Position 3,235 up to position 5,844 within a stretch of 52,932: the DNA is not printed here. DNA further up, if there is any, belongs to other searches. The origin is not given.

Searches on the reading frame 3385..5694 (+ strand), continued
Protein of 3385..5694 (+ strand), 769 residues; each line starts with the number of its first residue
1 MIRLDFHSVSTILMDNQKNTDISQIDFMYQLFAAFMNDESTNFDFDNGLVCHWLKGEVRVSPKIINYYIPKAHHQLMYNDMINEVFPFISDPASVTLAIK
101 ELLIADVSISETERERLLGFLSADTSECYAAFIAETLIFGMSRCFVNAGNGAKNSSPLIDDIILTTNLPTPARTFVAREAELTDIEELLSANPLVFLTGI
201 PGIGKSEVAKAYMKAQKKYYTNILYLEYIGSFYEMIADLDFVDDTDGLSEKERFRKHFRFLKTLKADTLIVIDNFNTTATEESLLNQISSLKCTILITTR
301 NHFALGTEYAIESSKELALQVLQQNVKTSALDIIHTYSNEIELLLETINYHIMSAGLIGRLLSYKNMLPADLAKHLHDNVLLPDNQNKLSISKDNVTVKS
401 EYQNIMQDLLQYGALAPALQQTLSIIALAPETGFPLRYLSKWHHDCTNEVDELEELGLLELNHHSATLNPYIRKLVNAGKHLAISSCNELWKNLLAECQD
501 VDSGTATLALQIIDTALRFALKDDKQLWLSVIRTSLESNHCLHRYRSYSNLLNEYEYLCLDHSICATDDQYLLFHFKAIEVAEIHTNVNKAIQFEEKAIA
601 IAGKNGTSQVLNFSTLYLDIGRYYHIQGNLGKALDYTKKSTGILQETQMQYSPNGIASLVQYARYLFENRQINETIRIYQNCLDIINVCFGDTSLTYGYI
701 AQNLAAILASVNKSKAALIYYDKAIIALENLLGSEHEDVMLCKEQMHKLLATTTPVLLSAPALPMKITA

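Call 17: find_encoding_contigs(protein=P0017, flank=10000, max_places=2)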
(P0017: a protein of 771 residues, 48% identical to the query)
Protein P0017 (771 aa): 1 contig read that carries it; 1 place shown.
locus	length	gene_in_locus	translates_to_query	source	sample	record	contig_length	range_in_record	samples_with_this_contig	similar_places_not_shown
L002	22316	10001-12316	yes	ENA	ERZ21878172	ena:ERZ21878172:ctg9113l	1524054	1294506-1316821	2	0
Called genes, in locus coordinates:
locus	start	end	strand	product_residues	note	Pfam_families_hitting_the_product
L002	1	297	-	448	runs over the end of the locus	PF13384:HTH_23 (faint), PF13565:HTH_32 (weak), PF13518:HTH_28 (weak), PF13551:HTH_29, PF00665:rve, PF09299:Mu-transpos_C (weak)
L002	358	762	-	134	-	PF20020:DUF6431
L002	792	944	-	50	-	-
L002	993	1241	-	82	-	PF00376:MerR, PF13411:MerR_1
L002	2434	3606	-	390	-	PF07929:PRiA4_ORF3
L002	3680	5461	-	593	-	-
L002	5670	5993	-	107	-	-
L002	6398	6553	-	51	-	-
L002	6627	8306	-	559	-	PF00239:Resolvase, PF07508:Recombinase, PF13408:Zn_ribbon_recom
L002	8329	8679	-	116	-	PF22016:DUF6933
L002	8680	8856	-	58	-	PF22016:DUF6933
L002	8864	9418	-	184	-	-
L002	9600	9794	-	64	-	-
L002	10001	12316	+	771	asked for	PF00931:NB-ARC (weak), PF01637:ATPase_2 (weak), PF13191:AAA_16 (weak), PF13424:TPR_12 (faint)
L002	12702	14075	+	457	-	PF28494:GlyRS_ins_1 (faint), PF00587:tRNA-synt_2b, PF03129:HGTP_anticodon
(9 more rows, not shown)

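Call 18: find_encoding_contigs(protein=P0100, flank=10000, max_places=3)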
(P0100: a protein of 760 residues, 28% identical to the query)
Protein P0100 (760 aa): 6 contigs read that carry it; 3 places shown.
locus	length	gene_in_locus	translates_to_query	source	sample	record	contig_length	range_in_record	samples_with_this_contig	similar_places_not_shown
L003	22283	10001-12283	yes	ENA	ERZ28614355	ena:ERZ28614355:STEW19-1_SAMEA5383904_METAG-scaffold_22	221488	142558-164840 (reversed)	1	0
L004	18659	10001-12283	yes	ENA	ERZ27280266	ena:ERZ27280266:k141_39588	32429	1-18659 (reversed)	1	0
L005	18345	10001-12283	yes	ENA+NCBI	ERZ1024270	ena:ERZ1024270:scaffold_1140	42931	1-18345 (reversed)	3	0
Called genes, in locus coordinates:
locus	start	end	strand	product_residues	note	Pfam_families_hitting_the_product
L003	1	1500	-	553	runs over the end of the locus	PF00501:AMP-binding, PF13193:AMP-binding_C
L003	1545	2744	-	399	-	PF00109:ketoacyl-synt, PF00108:Thiolase_N, PF02801:Ketoacyl-synt_C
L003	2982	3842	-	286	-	PF01553:Acyltransferase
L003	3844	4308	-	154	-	-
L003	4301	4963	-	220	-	-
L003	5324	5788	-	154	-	-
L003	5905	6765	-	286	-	PF02498:Bro-N, PF02661:Fic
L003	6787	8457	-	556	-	PF00239:Resolvase, PF07508:Recombinase, PF13408:Zn_ribbon_recom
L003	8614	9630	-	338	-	PF17761:DUF1016_N, PF06250:YhcG_C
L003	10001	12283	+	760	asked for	PF00931:NB-ARC (weak), PF13181:TPR_8 (faint), PF13424:TPR_12 (faint)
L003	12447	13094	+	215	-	PF06970:RepA_N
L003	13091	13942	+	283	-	PF01695:IstB_IS21, PF00308:Bac_DnaA (weak), PF27394:Aq_aa27 (weak), PF00004:AAA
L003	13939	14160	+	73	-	PF12958:DUF3847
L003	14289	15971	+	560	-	PF03389:MobA_MobL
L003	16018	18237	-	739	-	PF13306:LRR_5, PF13855:LRR_8 (faint), PF13306:LRR_5, PF07523:Big_3 (weak), PF00404:Dockerin_1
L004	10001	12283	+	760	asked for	PF00931:NB-ARC (weak), PF13181:TPR_8 (faint), PF13424:TPR_12 (faint)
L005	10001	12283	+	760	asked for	PF00931:NB-ARC (weak), PF13181:TPR_8 (faint), PF13424:TPR_12 (faint)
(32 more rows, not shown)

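Call 20: find_related_loci(query=A1, collection=genome_contigs, flank=10000)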
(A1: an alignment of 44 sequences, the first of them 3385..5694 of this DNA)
Query A1 (769 aa) in genome_contigs; peptide patterns used: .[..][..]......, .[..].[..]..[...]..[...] (x = any residue, [..] = any of these).
496 stretches matched a pattern; 412 encode a relative of the query (tblastn E <= 1e-3); the best 80 are kept; 80 distinct loci.
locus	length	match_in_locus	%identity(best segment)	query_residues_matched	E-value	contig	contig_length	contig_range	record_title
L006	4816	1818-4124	70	1-769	0e+0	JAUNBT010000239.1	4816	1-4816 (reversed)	MAG: Lachnospiraceae bacterium isolate S1R_St_64 NODE_6654_length_4816_cov_6.203949, whole genome shotgun sequence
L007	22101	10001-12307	48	1-769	0e+0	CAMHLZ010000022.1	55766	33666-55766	MAG: uncultured Lachnospira sp. isolate SRR11784281_bin.61_metaWRAP_v1.3_MAG genome assembly, contig: ERZ12203356.507, w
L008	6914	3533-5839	48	1-769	0e+0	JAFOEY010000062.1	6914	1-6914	MAG: Lachnospiraceae bacterium isolate RGIG406 Dairy_cattle_Colon-5__c454211, whole genome shotgun sequence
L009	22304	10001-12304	47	1-769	0e+0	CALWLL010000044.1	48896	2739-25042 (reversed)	MAG: uncultured Agathobacter sp. isolate E09__bin289 genome assembly, contig: E09__k127_1533100, whole genome shotgun se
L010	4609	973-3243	48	3-761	0e+0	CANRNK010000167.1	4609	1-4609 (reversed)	MAG: uncultured Lachnospiraceae bacterium isolate Lapin-021__bin28 genome assembly, contig: Lapin-021__NODE_23198_length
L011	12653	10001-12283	48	3-763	0e+0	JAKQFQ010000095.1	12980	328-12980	MAG: Bacillota bacterium isolate USDE_maxbin.203 k141_1269159, whole genome shotgun sequence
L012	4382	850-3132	47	3-763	0e+0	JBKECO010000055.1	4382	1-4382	MAG: Lachnospiraceae bacterium isolate VLC_044 c_000000389125, whole genome shotgun sequence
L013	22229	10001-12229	43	3-750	0e+0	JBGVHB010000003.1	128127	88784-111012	MAG: Roseburia sp. isolate fecal_MAG_353 fecal_MAG_353_contig_0003, whole genome shotgun sequence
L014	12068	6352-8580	43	3-750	0e+0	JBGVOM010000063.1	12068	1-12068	MAG: Lachnospiraceae bacterium isolate fecal_MAG_210 fecal_MAG_210_contig_0063, whole genome shotgun sequence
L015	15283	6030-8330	54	1-769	0e+0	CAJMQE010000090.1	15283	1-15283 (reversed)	TPA_asm: uncultured bacterium isolate SRR7721891-bin.10 genome assembly, contig: NODE_747_length_15283_cov_31.074402, wh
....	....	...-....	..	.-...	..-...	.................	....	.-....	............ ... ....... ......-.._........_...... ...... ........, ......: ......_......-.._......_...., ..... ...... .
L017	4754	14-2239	31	1-737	5e-106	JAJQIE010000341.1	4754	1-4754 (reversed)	MAG: Lachnospiraceae bacterium isolate U.8_8 NODE_1973_length_4754_cov_8.024260, whole genome shotgun sequence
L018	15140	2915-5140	31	1-737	4e-105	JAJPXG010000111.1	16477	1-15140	MAG: Lachnospiraceae bacterium isolate AH.12_10 NODE_648_length_16477_cov_6.953233, whole genome shotgun sequence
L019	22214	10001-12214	30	3-737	4e-104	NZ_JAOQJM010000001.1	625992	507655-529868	Blautia acetigignens strain Sanger_28 .13414_6_20.1, whole genome shotgun sequence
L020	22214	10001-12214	30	3-737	4e-104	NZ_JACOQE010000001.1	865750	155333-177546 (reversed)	Blautia intestinalis strain 27-44 A2744_ctg001, whole genome shotgun sequence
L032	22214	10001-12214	30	3-737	1e-100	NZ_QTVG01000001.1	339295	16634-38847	Eubacterium sp. AF36-5BH AF36-5BH.Scaf1, whole genome shotgun sequence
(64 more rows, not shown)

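Call 22: predict_structure(alignment_id=A1)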
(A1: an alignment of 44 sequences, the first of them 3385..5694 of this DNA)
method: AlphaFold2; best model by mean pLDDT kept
length: 769 residues; sequences in the alignment: 44
mean_pLDDT: 82.4   pTM: 0.57
mean pLDDT of the five models: 82.4, 82.2, 79.6, 78.6, 78.2
residues with pLDDT >= 90: 290; 70-90: 369; 50-70: 63; < 50: 47
segments of 3 or more residues with pLDDT < 50: 145-154, 164-166, 380-400, 761-769
pLDDT, mean of each block of 10 residues (from residue 1): 82 82 86 88 81 81 88 93 91 93 84 90 92 95 56 49 61 78 92 88 85 89 84 80 60 84 89 73 82 90 82 87 80 84 83 81 73 70 34 38 63 85 93 88 92 85 83 79 91 91 79 91 92 92 81 91 75 94 86 96 86 92 92 95 90 85 91 93 90 87 91 90 93 86 84 61 38
secondary structure, 60 per line:
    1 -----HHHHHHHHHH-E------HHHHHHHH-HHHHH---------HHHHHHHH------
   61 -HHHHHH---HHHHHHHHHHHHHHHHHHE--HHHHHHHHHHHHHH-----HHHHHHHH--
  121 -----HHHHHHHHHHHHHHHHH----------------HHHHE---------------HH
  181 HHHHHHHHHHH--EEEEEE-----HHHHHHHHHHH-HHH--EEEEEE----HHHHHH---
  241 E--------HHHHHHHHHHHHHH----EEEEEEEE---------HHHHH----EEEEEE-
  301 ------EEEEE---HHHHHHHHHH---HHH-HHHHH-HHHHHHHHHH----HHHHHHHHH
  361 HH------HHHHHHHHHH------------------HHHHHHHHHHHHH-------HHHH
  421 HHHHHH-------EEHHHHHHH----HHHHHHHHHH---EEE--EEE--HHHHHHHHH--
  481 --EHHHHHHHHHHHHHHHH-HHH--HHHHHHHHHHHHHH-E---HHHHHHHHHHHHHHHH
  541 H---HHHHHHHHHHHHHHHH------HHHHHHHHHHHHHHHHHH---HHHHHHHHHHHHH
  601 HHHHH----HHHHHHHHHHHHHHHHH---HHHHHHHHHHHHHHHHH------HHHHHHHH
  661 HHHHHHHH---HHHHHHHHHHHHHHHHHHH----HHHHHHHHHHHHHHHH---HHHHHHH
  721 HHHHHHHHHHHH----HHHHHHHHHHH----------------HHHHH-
elements in order (helices of 4 or more, strands of 3 or more residues): H6-15 H24-31 H33-37 H47-54 H62-67 H71-88 H92-105 H111-118 H126-142 H159-162 H179-191 E194-199 H205-215 E222-227 H232-237 H250-263 E268-275 H285-289 E294-299 E307-311 H315-324 H332-336 H338-347 H352-362 H369-378 H397-409 H417-426 H436-442 H447-456 E460-462 E465-467 H470-478 H484-499 H506-519 H525-541 H545-560 H567-584 H588-605 H610-626 H630-646 H653-668 H672-690 H695-710 H714-732 H737-747 H764-768

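Call 29: fold_search(model_id=the predicted structure, library=pdb)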
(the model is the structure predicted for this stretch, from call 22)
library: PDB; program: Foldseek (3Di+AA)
matches with E <= 10: 1514; with E <= 0.001: 111
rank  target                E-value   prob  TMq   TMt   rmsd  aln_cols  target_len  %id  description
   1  6mfv_A                3.8e-11  1.00  0.26  0.30  18.1       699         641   15  Crystal structure of the Signal Transduction ATPase with Numerous Domains (STAND) protein with a tetratricopeptide rep (released 2019-02-20)
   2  9nc9_E                2.0e-05  1.00  0.16  0.16  32.2       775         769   12  Helical assembly of AVAST5 filament (released 2026-02-18)
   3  5g05_O                2.3e-05  1.00  0.23  0.25  25.5       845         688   10  Cryo-EM structure of combined apo phosphorylated APC (released 2016-05-25)
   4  7ai4_A                2.4e-05  1.00  0.24  0.67   6.3       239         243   17  Crystal structure of the KLC1-TPR domain truncated from its nonTPR region ([A1-B6]-Delta-nonTPR fragment) (released 2021-10-06)
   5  8jal_B                2.8e-05  1.00  0.24  0.31  21.4       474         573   14  Structure of CRL2APPBP2 bound with RxxGP degron (dimer) (released 2023-10-18)
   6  5khr_O                3.0e-05  1.00  0.24  0.30  25.0       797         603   10  Model of human Anaphase-promoting complex/Cyclosome complex (APC15 deletion mutant) in complex with the E2 UBE2C/UBCH1 (released 2016-08-24)
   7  5oj8                  3.1e-05  1.00  0.22  0.74   2.9       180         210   17  Crystal structure of the KLC1-TPR domain ([A1-B5] fragment) (released 2017-10-11)
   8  7dfv_A                3.2e-05  1.00  0.25  0.34  20.3       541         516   12  Cryo-EM structure of plant NLR RPP1 tetramer core part (released 2020-12-16)
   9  6hc2_S                4.3e-05  1.00  0.29  0.56  15.0       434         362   12  Crystal structure of NuMA/LGN hetero-hexamers (released 2019-05-29)
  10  3sf4_A                4.3e-05  1.00  0.27  0.53  14.6       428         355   12  Crystal structure of the complex between the conserved cell polarity proteins Inscuteable and LGN (released 2011-11-23)
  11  9nc9_L                4.3e-05  1.00  0.16  0.16  30.8       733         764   12  Helical assembly of AVAST5 filament (released 2026-02-18)
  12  6f9i_B                4.6e-05  1.00  0.24  0.65   5.9       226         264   17  Crystal structure of KLC2 bound to the second tryptophan-acidic motif peptide from calsyntenin-1 (released 2018-09-05)
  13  7crc_A                4.6e-05  1.00  0.25  0.18  20.0       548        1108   12  Cryo-EM structure of plant NLR RPP1 tetramer in complex with ATR1 (released 2020-12-16)
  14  8dgf_A                5.2e-05  1.00  0.18  0.10  26.0       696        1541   12  Avs4 bound to phage PhiV-1 portal (released 2022-08-03)
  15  6swu_A                5.4e-05  1.00  0.22  0.56   2.3       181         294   17  Crystal structure of the TPR domain of KLC1 in complex with an engineered high-affinity cargo peptide. (released 2020-09-30)
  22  9nc9_R                6.4e-05  1.00  0.16  0.16  31.6       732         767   12  Helical assembly of AVAST5 filament (released 2026-02-18)
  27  9nc9_D                7.2e-05  1.00  0.15  0.15  29.9       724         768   11  Helical assembly of AVAST5 filament (released 2026-02-18)
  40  8dgf_B                1.0e-04  1.00  0.17  0.10  24.4       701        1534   12  Avs4 bound to phage PhiV-1 portal (released 2022-08-03)
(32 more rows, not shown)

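Call 44: find_encoding_contigs(protein=P0116, flank=10000, max_places=3)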
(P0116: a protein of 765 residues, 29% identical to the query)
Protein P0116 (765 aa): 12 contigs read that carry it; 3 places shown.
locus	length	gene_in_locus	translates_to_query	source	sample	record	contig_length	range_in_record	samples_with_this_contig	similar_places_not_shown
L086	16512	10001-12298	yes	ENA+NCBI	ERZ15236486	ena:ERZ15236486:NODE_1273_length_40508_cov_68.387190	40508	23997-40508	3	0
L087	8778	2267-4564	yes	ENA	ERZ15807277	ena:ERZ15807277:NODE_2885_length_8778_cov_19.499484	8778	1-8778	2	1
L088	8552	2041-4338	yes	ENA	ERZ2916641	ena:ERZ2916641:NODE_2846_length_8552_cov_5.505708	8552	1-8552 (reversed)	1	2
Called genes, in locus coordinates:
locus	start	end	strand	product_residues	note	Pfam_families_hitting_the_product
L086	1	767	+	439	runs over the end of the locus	PF05977:MFS_3, PF07690:MFS_1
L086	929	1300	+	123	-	PF02001:DUF134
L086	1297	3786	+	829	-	PF13306:LRR_5, PF00395:SLH, PF01841:Transglut_core, PF04473:DUF553 (weak)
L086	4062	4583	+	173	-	PF18987:DUF5720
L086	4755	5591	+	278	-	PF13730:HTH_36 (faint), PF19481:DUF6017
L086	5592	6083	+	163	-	PF12687:DUF3801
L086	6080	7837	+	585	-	PF02534:T4SS-DNA_transf, PF10412:TrwB_AAD_bind, PF12696:TraG-D_C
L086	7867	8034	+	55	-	PF12750:Maff2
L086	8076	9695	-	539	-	PF00239:Resolvase, PF07508:Recombinase, PF13408:Zn_ribbon_recom, PF14287:DUF4368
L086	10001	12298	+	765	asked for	PF13424:TPR_12 (faint), PF07719:TPR_2 (faint)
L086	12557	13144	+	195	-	PF18813:PBECR4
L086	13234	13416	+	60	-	-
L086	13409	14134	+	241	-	PF06970:RepA_N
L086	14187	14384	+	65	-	PF12958:DUF3847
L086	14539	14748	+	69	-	-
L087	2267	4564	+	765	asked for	PF13424:TPR_12 (faint), PF07719:TPR_2 (faint)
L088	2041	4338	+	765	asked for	PF13424:TPR_12 (faint), PF07719:TPR_2 (faint)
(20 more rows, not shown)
